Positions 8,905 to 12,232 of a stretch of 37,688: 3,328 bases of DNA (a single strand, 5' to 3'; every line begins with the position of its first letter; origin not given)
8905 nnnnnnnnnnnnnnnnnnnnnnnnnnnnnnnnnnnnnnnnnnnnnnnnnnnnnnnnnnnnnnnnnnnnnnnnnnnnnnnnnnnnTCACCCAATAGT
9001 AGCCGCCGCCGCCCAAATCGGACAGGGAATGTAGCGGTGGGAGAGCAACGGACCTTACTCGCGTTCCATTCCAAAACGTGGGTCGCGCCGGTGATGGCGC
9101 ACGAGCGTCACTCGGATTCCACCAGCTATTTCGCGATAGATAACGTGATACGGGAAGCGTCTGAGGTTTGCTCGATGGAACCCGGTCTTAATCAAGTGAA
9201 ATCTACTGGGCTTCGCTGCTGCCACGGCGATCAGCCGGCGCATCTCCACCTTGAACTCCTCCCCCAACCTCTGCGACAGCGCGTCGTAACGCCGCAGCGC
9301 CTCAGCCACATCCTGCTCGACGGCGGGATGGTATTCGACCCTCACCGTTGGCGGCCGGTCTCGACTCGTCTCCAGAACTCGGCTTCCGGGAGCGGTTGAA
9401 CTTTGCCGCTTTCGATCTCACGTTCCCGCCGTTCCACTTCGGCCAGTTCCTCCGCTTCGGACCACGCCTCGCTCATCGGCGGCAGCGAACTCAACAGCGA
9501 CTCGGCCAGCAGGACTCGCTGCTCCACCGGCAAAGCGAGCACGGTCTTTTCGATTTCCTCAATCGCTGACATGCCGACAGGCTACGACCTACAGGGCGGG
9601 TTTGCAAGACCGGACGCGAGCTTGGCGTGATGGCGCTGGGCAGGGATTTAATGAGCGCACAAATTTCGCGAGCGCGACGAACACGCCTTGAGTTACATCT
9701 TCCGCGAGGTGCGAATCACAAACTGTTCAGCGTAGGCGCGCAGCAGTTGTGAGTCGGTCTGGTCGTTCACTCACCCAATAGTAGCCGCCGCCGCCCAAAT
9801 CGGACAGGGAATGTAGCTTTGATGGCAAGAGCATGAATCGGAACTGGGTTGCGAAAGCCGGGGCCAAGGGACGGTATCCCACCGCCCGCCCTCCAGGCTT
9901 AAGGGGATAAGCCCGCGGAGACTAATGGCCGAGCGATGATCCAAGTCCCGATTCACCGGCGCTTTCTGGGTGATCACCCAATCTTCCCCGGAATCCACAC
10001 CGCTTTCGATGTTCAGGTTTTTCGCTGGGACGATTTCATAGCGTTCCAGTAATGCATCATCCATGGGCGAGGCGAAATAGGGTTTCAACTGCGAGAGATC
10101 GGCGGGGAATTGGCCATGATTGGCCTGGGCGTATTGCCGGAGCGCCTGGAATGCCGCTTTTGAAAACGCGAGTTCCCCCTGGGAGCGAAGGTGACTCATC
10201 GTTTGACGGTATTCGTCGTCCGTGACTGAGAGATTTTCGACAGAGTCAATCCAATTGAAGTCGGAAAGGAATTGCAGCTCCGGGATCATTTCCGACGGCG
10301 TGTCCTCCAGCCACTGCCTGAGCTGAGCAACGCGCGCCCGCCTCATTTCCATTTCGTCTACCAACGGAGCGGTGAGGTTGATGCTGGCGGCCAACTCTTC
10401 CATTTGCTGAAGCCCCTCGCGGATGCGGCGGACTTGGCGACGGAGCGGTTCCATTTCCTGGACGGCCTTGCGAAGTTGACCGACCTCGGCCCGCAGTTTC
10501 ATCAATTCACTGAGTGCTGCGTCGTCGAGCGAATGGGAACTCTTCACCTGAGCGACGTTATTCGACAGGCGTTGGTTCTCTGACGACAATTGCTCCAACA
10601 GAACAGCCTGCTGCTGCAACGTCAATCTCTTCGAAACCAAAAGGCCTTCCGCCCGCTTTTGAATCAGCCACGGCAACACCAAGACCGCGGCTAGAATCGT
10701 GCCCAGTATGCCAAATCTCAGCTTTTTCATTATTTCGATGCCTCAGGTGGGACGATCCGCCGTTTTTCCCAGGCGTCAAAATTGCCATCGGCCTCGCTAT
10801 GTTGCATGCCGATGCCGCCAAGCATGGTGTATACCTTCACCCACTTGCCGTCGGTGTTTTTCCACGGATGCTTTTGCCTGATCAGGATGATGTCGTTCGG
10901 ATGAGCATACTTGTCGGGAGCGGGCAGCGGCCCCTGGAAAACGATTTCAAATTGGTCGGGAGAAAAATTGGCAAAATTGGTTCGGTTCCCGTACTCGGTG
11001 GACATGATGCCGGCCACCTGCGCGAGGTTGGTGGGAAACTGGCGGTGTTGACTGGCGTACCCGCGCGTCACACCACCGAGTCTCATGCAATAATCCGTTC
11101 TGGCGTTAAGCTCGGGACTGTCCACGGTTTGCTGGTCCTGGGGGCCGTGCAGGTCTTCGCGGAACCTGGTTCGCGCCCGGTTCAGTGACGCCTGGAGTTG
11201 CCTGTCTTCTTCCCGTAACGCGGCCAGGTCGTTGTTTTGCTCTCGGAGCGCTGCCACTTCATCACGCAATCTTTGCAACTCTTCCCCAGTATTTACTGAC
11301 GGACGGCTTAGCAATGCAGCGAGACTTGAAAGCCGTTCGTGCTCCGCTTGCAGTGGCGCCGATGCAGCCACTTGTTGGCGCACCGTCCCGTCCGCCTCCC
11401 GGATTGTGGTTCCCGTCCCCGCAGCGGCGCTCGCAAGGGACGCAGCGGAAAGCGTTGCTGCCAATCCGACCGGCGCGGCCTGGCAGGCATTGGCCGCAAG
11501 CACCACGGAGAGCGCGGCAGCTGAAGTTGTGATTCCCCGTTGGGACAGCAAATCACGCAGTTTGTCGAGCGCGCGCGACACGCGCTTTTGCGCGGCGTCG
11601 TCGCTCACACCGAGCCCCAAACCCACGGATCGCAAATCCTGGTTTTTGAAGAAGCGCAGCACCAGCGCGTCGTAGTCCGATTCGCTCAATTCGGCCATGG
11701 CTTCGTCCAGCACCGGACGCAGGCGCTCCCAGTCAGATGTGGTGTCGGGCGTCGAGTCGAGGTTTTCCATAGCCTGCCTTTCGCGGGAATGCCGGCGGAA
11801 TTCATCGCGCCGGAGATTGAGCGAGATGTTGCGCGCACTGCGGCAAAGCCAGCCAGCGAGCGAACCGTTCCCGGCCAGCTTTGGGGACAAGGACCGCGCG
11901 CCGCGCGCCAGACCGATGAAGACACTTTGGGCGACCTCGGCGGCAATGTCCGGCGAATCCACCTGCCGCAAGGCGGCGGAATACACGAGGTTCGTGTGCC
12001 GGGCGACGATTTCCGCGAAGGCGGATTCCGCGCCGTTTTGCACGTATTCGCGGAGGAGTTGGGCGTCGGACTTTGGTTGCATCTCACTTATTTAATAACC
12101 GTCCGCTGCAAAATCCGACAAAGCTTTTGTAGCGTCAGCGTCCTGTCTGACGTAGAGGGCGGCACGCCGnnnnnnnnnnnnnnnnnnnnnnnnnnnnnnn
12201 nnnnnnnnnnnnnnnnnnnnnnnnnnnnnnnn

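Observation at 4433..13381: Tandem array of four extended ECF sigma factors, three coupled to free-standing paralogs of their own C-terminal extension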

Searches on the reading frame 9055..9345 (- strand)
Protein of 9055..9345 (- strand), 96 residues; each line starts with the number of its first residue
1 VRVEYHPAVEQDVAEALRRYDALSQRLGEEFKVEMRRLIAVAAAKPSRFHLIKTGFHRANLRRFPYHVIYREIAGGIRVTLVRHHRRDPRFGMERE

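Call 82: search_protein_families(library=pfam, proteins=[window:9055-9345:-], max_evalue=0.01)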
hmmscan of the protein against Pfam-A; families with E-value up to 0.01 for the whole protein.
window:9055-9345:- (96 aa): 0 families

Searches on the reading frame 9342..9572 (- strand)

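Call 82: search_protein_families(library=pfam, proteins=[window:9342-9572:-], max_evalue=0.01)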
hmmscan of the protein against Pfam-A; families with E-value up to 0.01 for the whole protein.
window:9342-9572:- (76 aa): 1 family
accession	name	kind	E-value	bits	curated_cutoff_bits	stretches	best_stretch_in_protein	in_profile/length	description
PF09720.15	Unstab_antitox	-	2.5e-10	40.7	23.3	1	14-65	2-53/54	Putative addiction module component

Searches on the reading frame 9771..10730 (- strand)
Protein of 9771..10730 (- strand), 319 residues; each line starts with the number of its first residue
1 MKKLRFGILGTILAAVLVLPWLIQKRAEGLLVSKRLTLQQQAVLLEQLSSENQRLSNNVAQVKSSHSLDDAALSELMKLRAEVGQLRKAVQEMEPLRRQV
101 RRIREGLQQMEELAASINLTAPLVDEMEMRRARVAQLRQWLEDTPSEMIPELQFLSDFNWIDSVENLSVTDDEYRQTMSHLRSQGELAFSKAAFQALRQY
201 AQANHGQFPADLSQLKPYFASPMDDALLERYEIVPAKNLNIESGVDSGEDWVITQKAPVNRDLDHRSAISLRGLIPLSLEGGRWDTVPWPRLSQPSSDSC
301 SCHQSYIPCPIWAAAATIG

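Call 3: search_protein_families(library=pfam, proteins=[window:9771-10730:-], max_evalue=0.1)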
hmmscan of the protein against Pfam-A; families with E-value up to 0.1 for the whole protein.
window:9771-10730:- (319 aa): 3 families
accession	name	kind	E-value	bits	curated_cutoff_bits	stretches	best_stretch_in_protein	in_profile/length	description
PF04632.18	FUSC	-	0.021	13.9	30.9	1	44-186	161-295/660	Fusaric acid resistance protein family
PF10157.14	BORCS6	-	0.025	15.2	35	0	70-111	60-101/101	BLOC-1-related complex sub-unit 6 C-terminal helix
PF10046.14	BLOC1_2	-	0.033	15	33.4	0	75-117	42-84/96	Biogenesis of lysosome-related organelles complex-1 subunit 2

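Call 4: search_protein_families(library=ncbifam, proteins=[window:9771-10730:-], max_evalue=0.1)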
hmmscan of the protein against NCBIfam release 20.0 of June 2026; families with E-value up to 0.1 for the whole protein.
window:9771-10730:- (319 aa): 5 families
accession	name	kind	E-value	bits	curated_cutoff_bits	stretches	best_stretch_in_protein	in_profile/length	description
NF003034.1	PRK03918.1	equivalog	0.013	13.5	700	1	39-117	496-575/878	DNA double-strand break repair ATPase Rad50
NF041034.1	Rad50_Sulf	equivalog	0.017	13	1000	1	45-116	463-535/872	DNA double-strand break repair ATPase Rad50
NF045487.1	ASRP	equivalog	0.031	12.9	300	1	45-145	120-217/593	archaea-specific SMC-related protein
NF053563.1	Rkd4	equivalog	0.032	12.4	860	1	69-150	451-536/747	arcadin-4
NF047515.1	SpiroCoCo_C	equivalog_domain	0.054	12.6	125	0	45-144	144-240/313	SpiroCoCo family coiled-coil protein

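Call 32: find_homologous_proteins(query=window:9771-10730:-)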
Query window:9771-10730:- (319 aa): 192 proteins with E <= 0.001 among 6850 candidates; the best 120 are listed.
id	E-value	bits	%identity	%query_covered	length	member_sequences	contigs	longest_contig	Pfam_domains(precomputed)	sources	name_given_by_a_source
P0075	5.6e-205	698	100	100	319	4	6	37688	-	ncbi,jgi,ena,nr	ncbi:MAG: hypothetical protein DME22_04295 [Verrucomicrobia bacterium]|nr:MAG: hypothetical protein 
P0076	3.5e-159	547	89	90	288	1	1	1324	-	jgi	jgi:hypothetical protein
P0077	4.8e-158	544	90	90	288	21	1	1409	-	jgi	-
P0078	2.0e-137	476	78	90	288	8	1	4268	-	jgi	-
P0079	1.6e-133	463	77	90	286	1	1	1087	-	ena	-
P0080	7.6e-132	458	77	90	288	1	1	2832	-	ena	-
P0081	1.0e-126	441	74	90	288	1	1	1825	-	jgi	jgi:hypothetical protein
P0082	5.8e-86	307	56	90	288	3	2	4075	PF04632.19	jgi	jgi:hypothetical protein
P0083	8.8e-86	306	56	90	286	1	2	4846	-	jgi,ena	jgi:hypothetical protein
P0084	5.4e-85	304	54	90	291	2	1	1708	-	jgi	-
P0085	8.4e-85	303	55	90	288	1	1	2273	-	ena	-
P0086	5.6e-84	301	53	90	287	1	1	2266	-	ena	-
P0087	1.4e-83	299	76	61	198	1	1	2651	-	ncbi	-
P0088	1.6e-83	299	54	90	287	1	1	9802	-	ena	-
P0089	1.6e-83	299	54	89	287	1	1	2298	-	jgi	jgi:hypothetical protein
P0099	8.9e-79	284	53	90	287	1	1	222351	-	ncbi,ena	-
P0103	1.8e-76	276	50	90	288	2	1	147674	-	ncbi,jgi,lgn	ncbi:MAG: hypothetical protein ABSD58_07335 [Verrucomicrobiia bacterium]|jgi:hypothetical protein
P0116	3.5e-56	209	43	87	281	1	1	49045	-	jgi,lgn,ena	jgi:hypothetical protein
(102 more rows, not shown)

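Call 72: find_encoding_contigs(protein=P0099, flank=9000, max_places=2)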
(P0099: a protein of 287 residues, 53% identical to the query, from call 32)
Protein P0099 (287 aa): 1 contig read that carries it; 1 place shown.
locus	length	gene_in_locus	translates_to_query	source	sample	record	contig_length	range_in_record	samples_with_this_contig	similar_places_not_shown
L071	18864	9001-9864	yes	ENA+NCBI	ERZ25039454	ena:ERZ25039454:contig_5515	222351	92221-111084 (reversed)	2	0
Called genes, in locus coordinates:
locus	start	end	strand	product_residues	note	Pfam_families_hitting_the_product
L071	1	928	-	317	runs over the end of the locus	PF00291:PALP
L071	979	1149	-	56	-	-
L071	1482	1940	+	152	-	-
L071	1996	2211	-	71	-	PF02597:ThiS (weak)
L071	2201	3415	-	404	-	PF04055:Radical_SAM, PF06968:BATS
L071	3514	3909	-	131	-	PF01609:DDE_Tnp_1, PF13586:DDE_Tnp_1_2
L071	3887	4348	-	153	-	PF13340:DUF4096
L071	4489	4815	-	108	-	-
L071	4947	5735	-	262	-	PF00977:His_biosynth (faint), PF05690:ThiG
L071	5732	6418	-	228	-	PF07926:TPR_MLP1_2 (faint)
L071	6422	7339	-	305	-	-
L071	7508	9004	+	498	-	PF04542:Sigma70_r2 (weak), PF04545:Sigma70_r4 (weak), PF08281:Sigma70_r4_2 (weak)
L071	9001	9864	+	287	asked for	-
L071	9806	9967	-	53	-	-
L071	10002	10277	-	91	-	PF05899:Cupin_3, PF07883:Cupin_2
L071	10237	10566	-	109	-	-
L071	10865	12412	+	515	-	PF08281:Sigma70_r4_2 (faint), PF00665:rve (faint), PF22483:Mu-transpos_C_2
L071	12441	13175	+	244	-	PF01695:IstB_IS21, PF00308:Bac_DnaA (weak), PF24883:NPHP3_N (weak), PF13401:AAA_22 (faint), PF20720:nSTAND3 (weak)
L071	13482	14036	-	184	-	-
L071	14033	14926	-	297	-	-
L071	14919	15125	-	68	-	-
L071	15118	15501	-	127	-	-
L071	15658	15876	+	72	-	-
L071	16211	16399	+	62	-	-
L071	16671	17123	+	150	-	-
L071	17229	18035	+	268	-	PF24441:DUF7560 (faint), PF01844:HNH, PF14279:HNH_5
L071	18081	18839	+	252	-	PF24441:DUF7560 (faint)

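Call 73: find_encoding_contigs(protein=P0103, flank=9000, max_places=2)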
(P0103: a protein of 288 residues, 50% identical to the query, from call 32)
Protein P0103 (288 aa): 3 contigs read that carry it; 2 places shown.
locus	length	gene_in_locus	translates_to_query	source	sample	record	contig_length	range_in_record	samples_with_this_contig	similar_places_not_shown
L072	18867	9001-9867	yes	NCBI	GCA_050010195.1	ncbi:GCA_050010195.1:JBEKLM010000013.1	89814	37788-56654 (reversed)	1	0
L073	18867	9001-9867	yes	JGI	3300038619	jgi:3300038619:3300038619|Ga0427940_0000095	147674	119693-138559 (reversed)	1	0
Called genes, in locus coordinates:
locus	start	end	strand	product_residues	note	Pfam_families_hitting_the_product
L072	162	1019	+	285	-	PF02153:PDH_N, PF20463:PDH_C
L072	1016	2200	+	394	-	PF00275:EPSP_synthase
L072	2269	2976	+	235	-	PF02224:Cytidylate_kin, PF13238:AAA_18 (weak)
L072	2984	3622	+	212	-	PF01553:Acyltransferase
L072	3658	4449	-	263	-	PF00588:SpoU_methylase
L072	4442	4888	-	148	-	PF02580:Tyr_Deacylase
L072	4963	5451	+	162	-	-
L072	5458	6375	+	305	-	PF13424:TPR_12 (faint), PF13428:TPR_14 (faint), PF13432:TPR_16 (faint), PF14559:TPR_19 (faint), PF13181:TPR_8 (faint), PF13431:TPR_17 (weak), PF00515:TPR_1 (weak), PF07719:TPR_2 (weak), +1 more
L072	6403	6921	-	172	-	PF00080:Sod_Cu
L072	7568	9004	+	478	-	PF04542:Sigma70_r2 (weak), PF08281:Sigma70_r4_2 (weak), PF04545:Sigma70_r4 (weak)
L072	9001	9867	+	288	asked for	-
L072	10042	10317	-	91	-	PF05899:Cupin_3, PF07883:Cupin_2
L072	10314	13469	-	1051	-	PF17757:UvrB_inter, PF02559:CarD_TRCF_RID, PF00270:DEAD, PF04851:ResIII (weak), PF00271:Helicase_C, PF03461:TRCF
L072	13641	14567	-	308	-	PF00056:Ldh_1_N, PF02866:Ldh_1_C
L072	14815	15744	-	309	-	PF00698:Acyl_transf_1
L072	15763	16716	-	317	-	PF00291:PALP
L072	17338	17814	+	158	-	-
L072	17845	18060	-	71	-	PF02597:ThiS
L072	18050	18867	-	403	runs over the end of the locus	PF04055:Radical_SAM, PF06968:BATS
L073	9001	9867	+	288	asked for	-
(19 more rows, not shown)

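Call 74: find_encoding_contigs(protein=P0116, flank=9000, max_places=2)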
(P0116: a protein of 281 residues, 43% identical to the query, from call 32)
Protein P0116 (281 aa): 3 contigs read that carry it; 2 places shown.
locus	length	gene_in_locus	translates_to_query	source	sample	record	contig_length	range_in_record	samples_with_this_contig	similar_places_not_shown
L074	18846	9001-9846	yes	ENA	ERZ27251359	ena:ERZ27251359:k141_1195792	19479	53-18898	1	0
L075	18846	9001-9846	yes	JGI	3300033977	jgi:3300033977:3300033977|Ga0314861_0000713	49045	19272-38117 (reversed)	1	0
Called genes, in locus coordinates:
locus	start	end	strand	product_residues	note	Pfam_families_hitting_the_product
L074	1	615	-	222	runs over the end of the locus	?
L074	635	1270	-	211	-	PF00117:GATase, PF07685:GATase_3 (weak)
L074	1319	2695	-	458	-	PF07690:MFS_1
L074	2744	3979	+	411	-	PF00266:Aminotran_5, PF01053:Cys_Met_Meta_PP (weak)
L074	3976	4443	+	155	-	PF20791:Acyl-ACP_TE_C (weak), PF01643:Acyl-ACP_TE, PF13279:4HBT_2, PF03061:4HBT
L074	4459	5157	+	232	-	PF02493:MORN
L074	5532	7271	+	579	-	PF02743:dCache_1, PF13596:PAS_10 (faint), PF00989:PAS, PF08448:PAS_4, PF13426:PAS_9 (weak), PF00989:PAS (weak), PF08448:PAS_4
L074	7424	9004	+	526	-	PF04542:Sigma70_r2 (faint), PF04545:Sigma70_r4 (weak), PF08281:Sigma70_r4_2 (weak)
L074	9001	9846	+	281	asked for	-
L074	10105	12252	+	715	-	PF02897:Peptidase_S9_N, PF00326:Peptidase_S9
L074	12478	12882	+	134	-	PF01842:ACT (faint), PF13840:ACT_7 (faint), PF19571:ACT_8, PF22629:ACT_AHAS_ss (faint)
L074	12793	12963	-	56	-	-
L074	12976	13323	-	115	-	-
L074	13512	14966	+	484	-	-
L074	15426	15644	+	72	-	-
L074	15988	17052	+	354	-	PF00437:T2SSE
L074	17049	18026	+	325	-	PF00482:T2SSF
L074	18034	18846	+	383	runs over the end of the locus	PF00482:T2SSF (weak)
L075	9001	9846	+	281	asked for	-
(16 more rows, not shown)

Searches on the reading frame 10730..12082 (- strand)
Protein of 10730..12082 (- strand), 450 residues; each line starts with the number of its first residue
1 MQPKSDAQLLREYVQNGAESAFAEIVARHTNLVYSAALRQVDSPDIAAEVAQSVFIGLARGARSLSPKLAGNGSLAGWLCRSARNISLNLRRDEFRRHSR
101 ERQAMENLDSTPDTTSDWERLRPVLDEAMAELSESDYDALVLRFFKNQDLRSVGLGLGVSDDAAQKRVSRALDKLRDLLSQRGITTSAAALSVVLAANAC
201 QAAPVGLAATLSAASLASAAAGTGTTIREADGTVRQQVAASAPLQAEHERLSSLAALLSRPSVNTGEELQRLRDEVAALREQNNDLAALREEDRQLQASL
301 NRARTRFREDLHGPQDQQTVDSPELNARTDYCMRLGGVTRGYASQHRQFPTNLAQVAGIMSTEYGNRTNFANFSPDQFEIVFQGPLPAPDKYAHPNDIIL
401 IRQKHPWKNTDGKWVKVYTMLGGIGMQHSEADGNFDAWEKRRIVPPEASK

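Call 3: search_protein_families(library=pfam, proteins=[window:10730-12082:-], max_evalue=0.1)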
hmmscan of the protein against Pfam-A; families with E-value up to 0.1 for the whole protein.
window:10730-12082:- (450 aa): 4 families
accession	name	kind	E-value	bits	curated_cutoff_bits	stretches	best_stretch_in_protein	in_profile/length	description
PF04542.20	Sigma70_r2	-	1.3e-07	31.8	24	1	26-94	2-68/71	Sigma-70 region 2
PF04545.22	Sigma70_r4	-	6.8e-06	26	24.1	1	128-176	1-49/50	Sigma-70, region 4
PF08281.18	Sigma70_r4_2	-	0.00094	19.2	25.7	1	125-175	4-54/54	Sigma-70, region 4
PF07462.16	MSP1_C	-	0.049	12.8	29.8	1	161-240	240-321/554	Merozoite surface protein 1 (MSP1) C-terminus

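Call 4: search_protein_families(library=ncbifam, proteins=[window:10730-12082:-], max_evalue=0.1)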
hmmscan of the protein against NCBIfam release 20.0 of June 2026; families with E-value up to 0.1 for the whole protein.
window:10730-12082:- (450 aa): 54 families (the best 25 are shown)
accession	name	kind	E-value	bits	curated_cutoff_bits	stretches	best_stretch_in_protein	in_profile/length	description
TIGR02937.1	sigma70-ECF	superfamily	5.9e-20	71.5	42.9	1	21-178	2-164/165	sigma-70 family RNA polymerase sigma factor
NF009166.1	PRK12513.1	equivalog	6.7e-19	68.4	206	1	3-182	6-189/193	RNA polymerase sigma factor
NF004113.0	PRK05602.1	equivalog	3.4e-15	56.2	208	1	3-185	29-207/211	RNA polymerase sigma factor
NF009168.0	PRK12515.1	subfamily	8.3e-14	51.5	236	1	2-188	5-188/189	RNA polymerase sigma factor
NF009172.0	PRK12519.1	subfamily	3.5e-12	46.3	222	1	1-181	11-191/194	RNA polymerase sigma factor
TIGR02985.1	Sig70_bacteroi1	subfamily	2e-11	44.4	126.4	1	21-178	2-161/162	RNA polymerase sigma-70 factor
TIGR02983.1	SigE-fam_strep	subfamily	2.4e-11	43.8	141.55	1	17-181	3-160/162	SigE family RNA polymerase sigma factor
TIGR02989.1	Sig-70_gvs1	subfamily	3.1e-11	43.5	124.55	1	21-177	2-156/158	RNA polymerase sigma-70 factor, Rhodopirellula/Verrucomicrobium family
NF007229.0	PRK09647.1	equivalog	5e-11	42.3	265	1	19-189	43-212/220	RNA polymerase sigma factor SigE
NF007225.0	PRK09643.1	equivalog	1.6e-10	41.1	190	1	4-182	12-185/204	RNA polymerase sigma factor SigM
NF009171.0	PRK12518.1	equivalog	3.7e-10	39.9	208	1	5-185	13-190/191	RNA polymerase sigma factor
NF058625.1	sigma_PG0214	equivalog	5.5e-10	39.2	130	1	19-181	3-163/170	GFO_1088 family ECF-type sigma factor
NF007228.0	PRK09646.1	subfamily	2.2e-09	37.2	226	1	6-180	16-191/194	ECF RNA polymerase sigma factor SigK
TIGR02959.1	SigZ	equivalog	6.2e-09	35.9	168.65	1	39-180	14-149/170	RNA polymerase sigma factor SigZ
NF007227.0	PRK09645.1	subfamily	1.1e-08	35.2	202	1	17-185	10-176/177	sigma-70 family RNA polymerase sigma factor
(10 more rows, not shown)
